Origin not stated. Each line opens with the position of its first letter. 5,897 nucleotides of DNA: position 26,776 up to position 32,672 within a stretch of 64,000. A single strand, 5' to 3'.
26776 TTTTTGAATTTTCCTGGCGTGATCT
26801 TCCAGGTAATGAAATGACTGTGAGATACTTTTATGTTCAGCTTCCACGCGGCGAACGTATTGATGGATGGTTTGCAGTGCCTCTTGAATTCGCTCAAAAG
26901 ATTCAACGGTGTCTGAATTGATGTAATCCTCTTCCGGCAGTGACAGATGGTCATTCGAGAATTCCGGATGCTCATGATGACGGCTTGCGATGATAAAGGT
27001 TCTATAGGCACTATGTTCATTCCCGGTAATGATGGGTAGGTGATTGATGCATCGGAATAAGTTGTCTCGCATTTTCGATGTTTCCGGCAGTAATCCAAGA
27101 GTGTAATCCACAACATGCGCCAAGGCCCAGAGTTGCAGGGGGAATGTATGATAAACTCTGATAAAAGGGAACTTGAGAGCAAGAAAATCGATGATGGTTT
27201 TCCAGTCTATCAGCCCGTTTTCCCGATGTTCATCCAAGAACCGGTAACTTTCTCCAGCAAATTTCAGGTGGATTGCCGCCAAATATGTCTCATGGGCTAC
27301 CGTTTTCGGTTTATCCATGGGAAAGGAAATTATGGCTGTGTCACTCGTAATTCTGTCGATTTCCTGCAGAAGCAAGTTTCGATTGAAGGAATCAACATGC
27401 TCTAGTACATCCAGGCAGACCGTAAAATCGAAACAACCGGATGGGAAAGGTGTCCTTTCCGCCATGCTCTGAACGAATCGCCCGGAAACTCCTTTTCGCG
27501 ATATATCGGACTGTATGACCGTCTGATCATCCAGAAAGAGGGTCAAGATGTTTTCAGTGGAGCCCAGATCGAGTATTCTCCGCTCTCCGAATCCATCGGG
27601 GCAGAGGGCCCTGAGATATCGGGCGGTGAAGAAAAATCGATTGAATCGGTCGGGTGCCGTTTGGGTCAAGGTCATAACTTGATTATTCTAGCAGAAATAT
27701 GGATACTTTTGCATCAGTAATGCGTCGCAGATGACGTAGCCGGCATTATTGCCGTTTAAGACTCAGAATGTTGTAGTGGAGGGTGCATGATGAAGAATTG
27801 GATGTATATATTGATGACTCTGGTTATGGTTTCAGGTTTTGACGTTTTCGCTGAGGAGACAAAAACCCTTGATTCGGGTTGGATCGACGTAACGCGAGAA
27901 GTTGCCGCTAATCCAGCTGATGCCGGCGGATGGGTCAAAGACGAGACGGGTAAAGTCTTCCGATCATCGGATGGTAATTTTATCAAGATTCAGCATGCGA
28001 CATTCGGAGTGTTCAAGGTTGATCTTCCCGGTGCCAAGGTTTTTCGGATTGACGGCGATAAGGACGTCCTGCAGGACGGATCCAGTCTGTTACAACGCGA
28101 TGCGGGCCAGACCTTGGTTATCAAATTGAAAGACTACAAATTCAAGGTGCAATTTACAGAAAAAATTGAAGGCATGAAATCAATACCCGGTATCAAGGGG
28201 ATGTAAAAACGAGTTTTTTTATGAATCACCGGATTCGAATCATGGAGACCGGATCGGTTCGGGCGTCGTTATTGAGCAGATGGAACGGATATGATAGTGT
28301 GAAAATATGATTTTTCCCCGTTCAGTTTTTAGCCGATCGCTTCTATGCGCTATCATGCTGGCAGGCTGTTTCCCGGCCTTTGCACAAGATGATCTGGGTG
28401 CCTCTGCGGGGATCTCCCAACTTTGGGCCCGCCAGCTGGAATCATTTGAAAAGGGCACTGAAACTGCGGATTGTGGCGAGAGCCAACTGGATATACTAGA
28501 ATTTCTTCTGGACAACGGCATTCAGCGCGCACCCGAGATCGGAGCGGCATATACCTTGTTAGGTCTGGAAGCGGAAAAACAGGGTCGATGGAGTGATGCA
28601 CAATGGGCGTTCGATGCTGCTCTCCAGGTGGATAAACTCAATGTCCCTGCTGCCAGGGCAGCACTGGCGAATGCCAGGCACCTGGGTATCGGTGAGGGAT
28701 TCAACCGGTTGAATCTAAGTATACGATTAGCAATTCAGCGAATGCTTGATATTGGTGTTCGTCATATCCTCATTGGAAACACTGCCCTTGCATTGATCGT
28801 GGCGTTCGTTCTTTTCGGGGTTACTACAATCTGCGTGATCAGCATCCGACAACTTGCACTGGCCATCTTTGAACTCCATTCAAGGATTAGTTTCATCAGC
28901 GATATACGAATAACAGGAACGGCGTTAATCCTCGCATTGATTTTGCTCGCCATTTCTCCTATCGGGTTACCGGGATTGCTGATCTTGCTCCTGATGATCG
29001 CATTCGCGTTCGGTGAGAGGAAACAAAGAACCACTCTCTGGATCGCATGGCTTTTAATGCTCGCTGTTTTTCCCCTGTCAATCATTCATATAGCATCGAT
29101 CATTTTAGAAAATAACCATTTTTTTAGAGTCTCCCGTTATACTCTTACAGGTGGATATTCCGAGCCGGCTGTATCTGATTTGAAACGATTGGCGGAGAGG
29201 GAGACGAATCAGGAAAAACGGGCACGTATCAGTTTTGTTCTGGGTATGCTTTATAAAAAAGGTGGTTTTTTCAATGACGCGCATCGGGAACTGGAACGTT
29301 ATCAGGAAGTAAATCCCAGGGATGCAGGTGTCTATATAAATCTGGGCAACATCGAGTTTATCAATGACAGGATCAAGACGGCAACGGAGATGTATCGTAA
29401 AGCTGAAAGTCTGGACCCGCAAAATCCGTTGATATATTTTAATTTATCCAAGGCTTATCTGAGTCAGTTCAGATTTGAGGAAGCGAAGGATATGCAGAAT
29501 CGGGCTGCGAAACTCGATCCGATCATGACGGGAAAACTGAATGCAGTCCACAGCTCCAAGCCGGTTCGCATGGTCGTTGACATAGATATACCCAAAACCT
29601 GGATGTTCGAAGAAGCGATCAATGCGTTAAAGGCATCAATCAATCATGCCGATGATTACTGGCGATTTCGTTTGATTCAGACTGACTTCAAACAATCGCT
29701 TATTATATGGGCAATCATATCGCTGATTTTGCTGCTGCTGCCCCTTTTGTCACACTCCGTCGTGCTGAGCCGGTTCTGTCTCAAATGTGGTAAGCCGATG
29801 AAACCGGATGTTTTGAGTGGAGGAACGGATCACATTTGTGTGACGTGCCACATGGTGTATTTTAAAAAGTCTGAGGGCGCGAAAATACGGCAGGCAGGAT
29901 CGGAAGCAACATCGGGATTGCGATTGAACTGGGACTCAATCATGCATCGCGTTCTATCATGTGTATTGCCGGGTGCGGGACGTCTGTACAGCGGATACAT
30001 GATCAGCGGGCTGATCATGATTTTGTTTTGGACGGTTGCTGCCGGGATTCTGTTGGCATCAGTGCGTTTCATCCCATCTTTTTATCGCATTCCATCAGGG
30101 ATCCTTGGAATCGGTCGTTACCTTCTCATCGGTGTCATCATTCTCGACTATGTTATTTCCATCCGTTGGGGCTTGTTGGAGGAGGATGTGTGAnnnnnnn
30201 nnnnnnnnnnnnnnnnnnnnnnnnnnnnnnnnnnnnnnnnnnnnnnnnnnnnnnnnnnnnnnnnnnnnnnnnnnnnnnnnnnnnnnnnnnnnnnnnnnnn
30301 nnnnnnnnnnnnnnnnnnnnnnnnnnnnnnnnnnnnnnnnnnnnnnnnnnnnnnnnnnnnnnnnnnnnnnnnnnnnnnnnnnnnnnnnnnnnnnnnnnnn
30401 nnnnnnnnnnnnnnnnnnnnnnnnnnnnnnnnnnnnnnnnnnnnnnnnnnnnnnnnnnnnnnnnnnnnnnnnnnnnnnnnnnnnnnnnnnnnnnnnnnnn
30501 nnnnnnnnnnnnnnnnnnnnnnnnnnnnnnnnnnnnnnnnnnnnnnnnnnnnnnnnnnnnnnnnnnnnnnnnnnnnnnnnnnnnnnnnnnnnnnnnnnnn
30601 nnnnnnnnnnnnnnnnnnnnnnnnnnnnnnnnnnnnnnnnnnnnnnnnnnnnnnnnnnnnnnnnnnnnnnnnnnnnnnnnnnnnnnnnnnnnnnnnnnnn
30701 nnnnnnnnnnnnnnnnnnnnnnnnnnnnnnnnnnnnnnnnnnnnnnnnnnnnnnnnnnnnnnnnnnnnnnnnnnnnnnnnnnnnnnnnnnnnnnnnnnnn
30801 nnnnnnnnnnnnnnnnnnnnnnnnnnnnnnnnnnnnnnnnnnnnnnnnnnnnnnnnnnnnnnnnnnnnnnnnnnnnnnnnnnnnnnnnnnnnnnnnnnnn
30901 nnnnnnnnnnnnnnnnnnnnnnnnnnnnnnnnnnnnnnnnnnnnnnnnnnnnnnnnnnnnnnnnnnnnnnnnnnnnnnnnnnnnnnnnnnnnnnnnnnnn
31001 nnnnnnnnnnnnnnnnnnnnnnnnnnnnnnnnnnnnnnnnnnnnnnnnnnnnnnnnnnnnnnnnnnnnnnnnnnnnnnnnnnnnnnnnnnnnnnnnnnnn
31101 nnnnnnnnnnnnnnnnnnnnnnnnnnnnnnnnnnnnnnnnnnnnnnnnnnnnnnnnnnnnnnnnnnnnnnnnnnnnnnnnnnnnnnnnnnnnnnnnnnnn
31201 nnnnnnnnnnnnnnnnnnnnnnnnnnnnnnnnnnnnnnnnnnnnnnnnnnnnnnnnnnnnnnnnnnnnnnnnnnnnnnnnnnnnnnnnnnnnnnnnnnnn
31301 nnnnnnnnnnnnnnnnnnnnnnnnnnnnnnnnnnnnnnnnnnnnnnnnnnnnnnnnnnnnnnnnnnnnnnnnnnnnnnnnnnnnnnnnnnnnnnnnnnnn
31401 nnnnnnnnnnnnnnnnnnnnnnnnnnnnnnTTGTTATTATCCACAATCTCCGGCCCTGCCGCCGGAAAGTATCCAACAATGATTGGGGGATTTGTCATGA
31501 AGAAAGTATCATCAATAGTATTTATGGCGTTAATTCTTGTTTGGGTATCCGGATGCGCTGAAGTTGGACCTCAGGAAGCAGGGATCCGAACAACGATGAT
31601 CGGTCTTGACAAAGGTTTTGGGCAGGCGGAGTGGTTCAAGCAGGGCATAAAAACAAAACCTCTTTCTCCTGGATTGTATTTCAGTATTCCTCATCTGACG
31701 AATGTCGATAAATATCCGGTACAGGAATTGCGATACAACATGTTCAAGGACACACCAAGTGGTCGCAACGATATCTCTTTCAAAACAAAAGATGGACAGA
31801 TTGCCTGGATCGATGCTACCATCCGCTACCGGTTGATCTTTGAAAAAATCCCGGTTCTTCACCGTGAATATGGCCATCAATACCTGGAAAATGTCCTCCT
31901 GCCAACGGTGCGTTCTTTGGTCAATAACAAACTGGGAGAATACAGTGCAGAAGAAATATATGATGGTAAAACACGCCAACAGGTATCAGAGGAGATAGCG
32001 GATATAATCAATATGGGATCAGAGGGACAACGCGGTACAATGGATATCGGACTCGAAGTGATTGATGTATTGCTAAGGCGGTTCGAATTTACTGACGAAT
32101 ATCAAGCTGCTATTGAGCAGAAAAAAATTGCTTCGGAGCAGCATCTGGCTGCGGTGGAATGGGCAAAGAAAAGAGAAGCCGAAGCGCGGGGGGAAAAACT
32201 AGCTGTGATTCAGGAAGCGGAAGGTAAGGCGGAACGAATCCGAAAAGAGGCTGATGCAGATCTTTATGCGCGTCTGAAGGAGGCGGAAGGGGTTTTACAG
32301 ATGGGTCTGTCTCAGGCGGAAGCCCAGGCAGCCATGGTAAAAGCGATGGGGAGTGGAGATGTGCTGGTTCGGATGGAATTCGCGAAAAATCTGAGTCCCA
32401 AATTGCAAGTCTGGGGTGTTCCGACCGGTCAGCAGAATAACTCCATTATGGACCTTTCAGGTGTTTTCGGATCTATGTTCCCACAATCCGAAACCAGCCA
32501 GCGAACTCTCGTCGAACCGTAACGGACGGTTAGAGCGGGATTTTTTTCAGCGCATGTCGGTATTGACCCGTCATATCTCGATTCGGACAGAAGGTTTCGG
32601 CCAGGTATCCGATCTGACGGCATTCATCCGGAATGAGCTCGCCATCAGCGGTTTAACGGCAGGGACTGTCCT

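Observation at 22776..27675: Minus-strand glycan operon: methyltransferase, bifunctional GT4-like+GT2, and a paralogous GT4-like gene, all translationally coupled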

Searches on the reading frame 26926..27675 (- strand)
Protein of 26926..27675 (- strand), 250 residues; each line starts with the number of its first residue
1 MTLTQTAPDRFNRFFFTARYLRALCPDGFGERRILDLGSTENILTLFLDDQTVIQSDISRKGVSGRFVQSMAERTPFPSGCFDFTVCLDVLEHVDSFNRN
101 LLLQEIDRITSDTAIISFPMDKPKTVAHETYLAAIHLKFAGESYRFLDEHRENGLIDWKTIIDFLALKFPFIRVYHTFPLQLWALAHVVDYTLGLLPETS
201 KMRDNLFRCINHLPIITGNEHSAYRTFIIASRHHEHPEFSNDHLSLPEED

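Call 38: search_protein_representatives(protein=window:26926-27675:-)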
Query: 250 residues. Proteins with E-value up to 0.001 (for the whole library): 1468; up to 1e-10: 214; up to 1e-30: 8. The best 150 are listed.
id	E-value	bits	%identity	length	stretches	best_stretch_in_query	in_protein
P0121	1.2e-167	572.1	100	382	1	1-250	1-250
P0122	8.7e-82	290.9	53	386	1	1-247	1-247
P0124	1.8e-55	204.7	43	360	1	6-247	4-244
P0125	8.2e-47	176.3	41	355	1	6-236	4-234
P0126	5.4e-37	144.2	37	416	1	1-237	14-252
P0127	9.6e-37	143.4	35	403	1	6-233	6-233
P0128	5.5e-33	131.1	35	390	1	2-232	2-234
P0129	8.6e-32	127.1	63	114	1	7-108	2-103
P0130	8.9e-30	120.5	30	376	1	4-234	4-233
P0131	1.8e-29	119.5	30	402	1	5-232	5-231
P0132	4.5e-28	115.0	32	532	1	5-242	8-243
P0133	1.2e-27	113.5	53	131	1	154-250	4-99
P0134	3.6e-26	108.7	31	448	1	6-240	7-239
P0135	4.8e-26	108.3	32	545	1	1-235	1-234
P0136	2.7e-23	99.3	29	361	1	7-212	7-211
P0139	1.1e-17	81.0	31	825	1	8-233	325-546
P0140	2.1e-17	80.0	29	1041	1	9-231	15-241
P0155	4.0e-16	75.8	32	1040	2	9-242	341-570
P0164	2.0e-15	73.6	33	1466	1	7-232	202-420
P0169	3.4e-15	72.8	29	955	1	7-234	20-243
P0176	1.2e-14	71.0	29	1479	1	9-233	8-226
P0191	5.4e-14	68.9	29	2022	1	3-232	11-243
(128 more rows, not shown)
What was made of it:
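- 26527..27675 (-): Methyltransferase-coiled-coil gene (382 aa), first gene of the operon. The full HMMER scan found 1468 relatives at E<=1e-3 (call 38).
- Tried and rejected: The exhaustive HMMER scan was needed (call 38).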

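Call 39: search_protein_families(library=pfam, proteins=[P0140, P0164, P0176, P0191, P0139, P0155, P0169], max_evalue=0.0001)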
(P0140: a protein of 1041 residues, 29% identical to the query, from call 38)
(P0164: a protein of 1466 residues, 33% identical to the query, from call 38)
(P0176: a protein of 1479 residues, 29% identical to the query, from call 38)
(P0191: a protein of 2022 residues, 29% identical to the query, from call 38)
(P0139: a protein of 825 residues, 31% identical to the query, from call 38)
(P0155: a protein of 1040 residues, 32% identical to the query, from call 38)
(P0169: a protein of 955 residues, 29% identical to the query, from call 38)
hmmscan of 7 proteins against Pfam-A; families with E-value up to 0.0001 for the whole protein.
P0140 (1041 aa): 3 families
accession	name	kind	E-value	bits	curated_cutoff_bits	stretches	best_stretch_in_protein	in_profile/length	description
PF00535.33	Glycos_transf_2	-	1.9e-13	51.1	23.3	1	527-626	1-99/168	Glycosyl transferase family 2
PF13489.12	Methyltransf_23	-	1.5e-06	28.5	27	1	22-183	8-162/164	Methyltransferase domain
PF08241.18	Methyltransf_11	-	2.5e-05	25.2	21.2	1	43-121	1-88/95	Methyltransferase domain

P0164 (1466 aa): 4 families
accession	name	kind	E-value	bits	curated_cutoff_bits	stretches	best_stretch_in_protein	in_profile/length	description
PF00534.26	Glycos_transf_1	-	7.7e-24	84.6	26.4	1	1284-1435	11-164/172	Glycosyl transferases group 1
PF13692.12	Glyco_trans_1_4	-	2.2e-23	83.5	27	1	1290-1429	3-142/142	Glycosyl transferases group 1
PF13439.12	Glyco_transf_4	-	9.4e-17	62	28.5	1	1028-1153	3-121/170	Glycosyltransferase Family 4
PF13579.12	Glyco_trans_4_4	-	1.8e-11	45.1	29.7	1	1028-1158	2-121/158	Glycosyl transferase 4-like domain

P0176 (1479 aa): 7 families
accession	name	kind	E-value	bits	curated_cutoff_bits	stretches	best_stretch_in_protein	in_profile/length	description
PF22772.2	WsaF_C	-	2.8e-26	92.4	27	1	1305-1434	2-132/133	WsaF, C-terminal domain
PF00535.33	Glycos_transf_2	-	1.2e-18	68.1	23.3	1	806-922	1-115/168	Glycosyl transferase family 2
PF13641.12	Glyco_tranf_2_3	-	4.9e-10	40.2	27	1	802-1023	2-214/230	Glycosyltransferase like family 2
PF13692.12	Glyco_trans_1_4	-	5.7e-09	36.8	27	1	1305-1440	3-142/142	Glycosyl transferases group 1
PF10111.15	Glyco_tranf_2_2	-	7.2e-08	32.7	27.3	0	806-906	1-102/276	Glycosyltransferase like family 2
PF08241.18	Methyltransf_11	-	5.2e-06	27.5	21.2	1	31-104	1-88/95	Methyltransferase domain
PF08614.16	ATG16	-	7.1e-05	23.5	33.7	0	216-384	23-185/200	Autophagy protein 16 (ATG16)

P0191 (2022 aa): 4 families
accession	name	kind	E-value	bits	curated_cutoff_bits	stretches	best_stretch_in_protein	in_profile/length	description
PF22772.2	WsaF_C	-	2.1e-40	138.1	27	1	782-917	1-132/133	WsaF, C-terminal domain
PF21374.3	WsaF_N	-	1.1e-26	94.2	27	1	589-734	1-155/156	WsaF, N-terminal domain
PF00535.33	Glycos_transf_2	-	6.3e-26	91.7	23.3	2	1005-1111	1-105/168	Glycosyl transferase family 2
PF13641.12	Glyco_tranf_2_3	-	2.5e-10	41.2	27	0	1005-1111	4-113/230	Glycosyltransferase like family 2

P0139 (825 aa): 3 families
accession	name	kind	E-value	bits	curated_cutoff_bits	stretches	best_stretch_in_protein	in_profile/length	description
PF08241.18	Methyltransf_11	-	4.9e-12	46.8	21.2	1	380-422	46-86/95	Methyltransferase domain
PF13649.12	Methyltransf_25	-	1.1e-09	39.2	27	0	384-422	54-92/97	Methyltransferase domain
PF13489.12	Methyltransf_23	-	5.6e-07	29.9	27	0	326-437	2-123/164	Methyltransferase domain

P0155 (1040 aa): 6 families
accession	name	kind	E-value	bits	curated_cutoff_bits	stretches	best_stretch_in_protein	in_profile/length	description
PF08241.18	Methyltransf_11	-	2e-31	108.9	21.2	2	56-145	1-95/95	Methyltransferase domain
PF13489.12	Methyltransf_23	-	2.6e-23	83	27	1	44-155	15-126/164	Methyltransferase domain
PF13649.12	Methyltransf_25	-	4e-23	82.4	27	1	56-141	2-97/97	Methyltransferase domain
PF13847.12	Methyltransf_31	-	4.6e-18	65.7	27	1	51-170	3-131/145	Methyltransferase domain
PF08242.18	Methyltransf_12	-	8.7e-18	65.3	30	1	56-143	1-98/98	Methyltransferase domain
PF07021.18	MetW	-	2.2e-05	24.6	21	0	55-137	17-102/193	Methionine biosynthesis protein MetW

P0169 (955 aa): 7 families
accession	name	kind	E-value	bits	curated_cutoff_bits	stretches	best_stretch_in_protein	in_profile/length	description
PF00535.33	Glycos_transf_2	-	4.2e-44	150.9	23.3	2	402-514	1-112/168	Glycosyl transferase family 2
PF13641.12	Glyco_tranf_2_3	-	1.4e-17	64.9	27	2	661-876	3-210/230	Glycosyltransferase like family 2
PF10111.15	Glyco_tranf_2_2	-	2.7e-17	63.6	27.3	2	681-874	19-214/276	Glycosyltransferase like family 2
PF13712.12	Glyco_tranf_2_5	-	3.6e-09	37.1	27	1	730-870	43-180/210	Glycosyltransferase like family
PF13632.12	Glyco_trans_2_3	-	2.1e-08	34.6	27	1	746-880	4-125/198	Glycosyl transferase family group 2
PF08241.18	Methyltransf_11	-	1.5e-06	29.2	21.2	1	77-119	47-87/95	Methyltransferase domain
PF13649.12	Methyltransf_25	-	3.3e-05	24.9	27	0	77-119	51-93/97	Methyltransferase domain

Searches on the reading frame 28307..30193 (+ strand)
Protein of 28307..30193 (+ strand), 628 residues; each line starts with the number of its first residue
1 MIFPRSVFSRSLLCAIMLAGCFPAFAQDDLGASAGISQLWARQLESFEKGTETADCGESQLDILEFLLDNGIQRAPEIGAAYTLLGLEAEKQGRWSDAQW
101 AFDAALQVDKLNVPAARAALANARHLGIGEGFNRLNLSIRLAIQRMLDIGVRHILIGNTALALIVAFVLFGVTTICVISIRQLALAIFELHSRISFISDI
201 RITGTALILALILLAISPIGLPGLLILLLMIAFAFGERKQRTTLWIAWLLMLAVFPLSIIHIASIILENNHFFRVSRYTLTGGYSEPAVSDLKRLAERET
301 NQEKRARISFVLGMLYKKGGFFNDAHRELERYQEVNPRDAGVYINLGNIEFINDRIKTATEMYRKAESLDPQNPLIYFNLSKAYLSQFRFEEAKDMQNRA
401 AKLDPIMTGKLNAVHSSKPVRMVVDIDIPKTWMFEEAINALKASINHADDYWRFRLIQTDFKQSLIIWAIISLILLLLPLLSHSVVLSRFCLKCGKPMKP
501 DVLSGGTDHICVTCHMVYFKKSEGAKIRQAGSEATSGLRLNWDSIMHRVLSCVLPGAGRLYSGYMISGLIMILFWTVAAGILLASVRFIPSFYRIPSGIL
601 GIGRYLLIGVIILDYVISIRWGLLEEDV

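Call 3: search_protein_families(library=pfam, proteins=[window:28307-30193:+], max_evalue=0.01)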
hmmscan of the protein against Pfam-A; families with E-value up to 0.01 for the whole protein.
window:28307-30193:+ (628 aa): 11 families
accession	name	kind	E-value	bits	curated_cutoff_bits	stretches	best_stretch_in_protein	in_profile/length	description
PF07719.23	TPR_2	-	2.2e-14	52.8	27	1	375-405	2-32/34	Tetratricopeptide repeat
PF13181.12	TPR_8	-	5.2e-10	39.1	25.7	1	376-405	3-32/34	Tetratricopeptide repeat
PF13432.12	TPR_16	-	1.8e-08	35.1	32.7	1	312-374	3-65/65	Tetratricopeptide repeat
PF13428.12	TPR_14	-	3.6e-08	33.8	23.5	0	343-382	4-43/44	Tetratricopeptide repeat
PF00515.34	TPR_1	-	6e-08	32.6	27.8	1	342-373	3-34/34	Tetratricopeptide repeat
PF13414.12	TPR_11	-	1.8e-07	31.2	26.8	1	347-387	1-41/42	TPR repeat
PF13431.12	TPR_17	-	1.6e-06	28.4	24.4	0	363-393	2-32/34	Tetratricopeptide repeat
PF14559.12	TPR_19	-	2.1e-06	28.4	25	1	355-404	6-55/68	Tetratricopeptide repeat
PF13424.12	TPR_12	-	1.2e-05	25.9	30.1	1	341-403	4-74/77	Tetratricopeptide repeat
PF23914.1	TPR_CcmH_CycH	-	0.00077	19.8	42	0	336-385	46-95/158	Cytochrome c-type biogenesis protein H TPR domain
PF25063.1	ARM_TT21_C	-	0.0012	19.2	35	0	59-113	109-163/209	Tetratricopeptide repeat protein 21 C-terminal ARM domain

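Call 6: search_protein_families(library=ncbifam, proteins=[window:28307-30193:+], max_evalue=0.01)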
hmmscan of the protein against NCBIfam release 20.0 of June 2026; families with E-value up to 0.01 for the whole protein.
window:28307-30193:+ (628 aa): 14 families
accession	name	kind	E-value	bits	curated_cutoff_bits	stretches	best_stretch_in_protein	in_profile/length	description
TIGR02521.1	type_IV_pilW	equivalog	2.5e-09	37.1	154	1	296-402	21-127/234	type IV pilus biogenesis/stability protein PilW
TIGR02917.1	PEP_TPR_lipo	equivalog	7.6e-09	34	312.2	1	280-405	408-530/899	XrtA/PEP-CTERM system TPR-repeat protein PrsT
NF040959.1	MamA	equivalog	4.9e-07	29.4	200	1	287-404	55-169/204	magnetosome protein MamA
NF052312.1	T9SS_PorW_SprE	equivalog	9.8e-07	27.8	250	1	278-402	188-318/716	type IX secretion system periplasmic lipoprotein PorW/SprE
NF033920.0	C39_PA2778_fam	equivalog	1.1e-06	28.3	150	1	324-405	174-255/255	PA2778 family cysteine peptidase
NF008391.2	PRK11189.1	equivalog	1.3e-06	28.2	250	1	295-395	54-154/297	lipoprotein NlpI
NF033762.1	social_mot_Tgl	equivalog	1.8e-06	27.5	225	1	300-396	24-122/252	social motility TPR repeat lipoprotein Tgl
TIGR03939.1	PGA_TPR_OMP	equivalog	0.00012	20.5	366.65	1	320-398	409-487/800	poly-beta-1,6 N-acetyl-D-glucosamine export porin PgaA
NF033758.1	gliding_GltE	equivalog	0.00034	19.7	225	1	307-408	223-324/411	adventurous gliding motility TPR repeat lipoprotein GltE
NF047371.1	FlcA_CTERM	equivalog_domain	0.00085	17.9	300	1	338-393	436-492/646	periplasmic flagellar collar protein FlcA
TIGR02552.1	LcrH_SycD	equivalog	0.0016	18.2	104.8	0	335-403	47-115/136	SycD/LcrH family type III secretion system chaperone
TIGR00540.1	TPR_hemY_coli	hypoth_equivalog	0.003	16.4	142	0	291-366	311-385/385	heme biosynthesis-associated TPR protein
NF052400.1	M48_BAM_BepA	equivalog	0.0035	16.2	570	1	287-398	289-399/483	beta-barrel assembly-enhancing protease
TIGR00990.1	3a0801s09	subfamily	0.0056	15.4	757.25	1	324-396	349-455/615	mitochondrial import receptor subunit TOM70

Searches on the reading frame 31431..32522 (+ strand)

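Call 26: search_protein_families(library=pfam, proteins=[window:31431-32522:+], max_evalue=0.00001)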
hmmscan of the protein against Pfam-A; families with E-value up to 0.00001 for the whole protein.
window:31431-32522:+ (363 aa): 1 family
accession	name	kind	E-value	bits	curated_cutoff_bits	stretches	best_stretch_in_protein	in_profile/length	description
PF01145.31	Band_7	-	1.6e-27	97.2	23.6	1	44-252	2-172/176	SPFH domain / Band 7 family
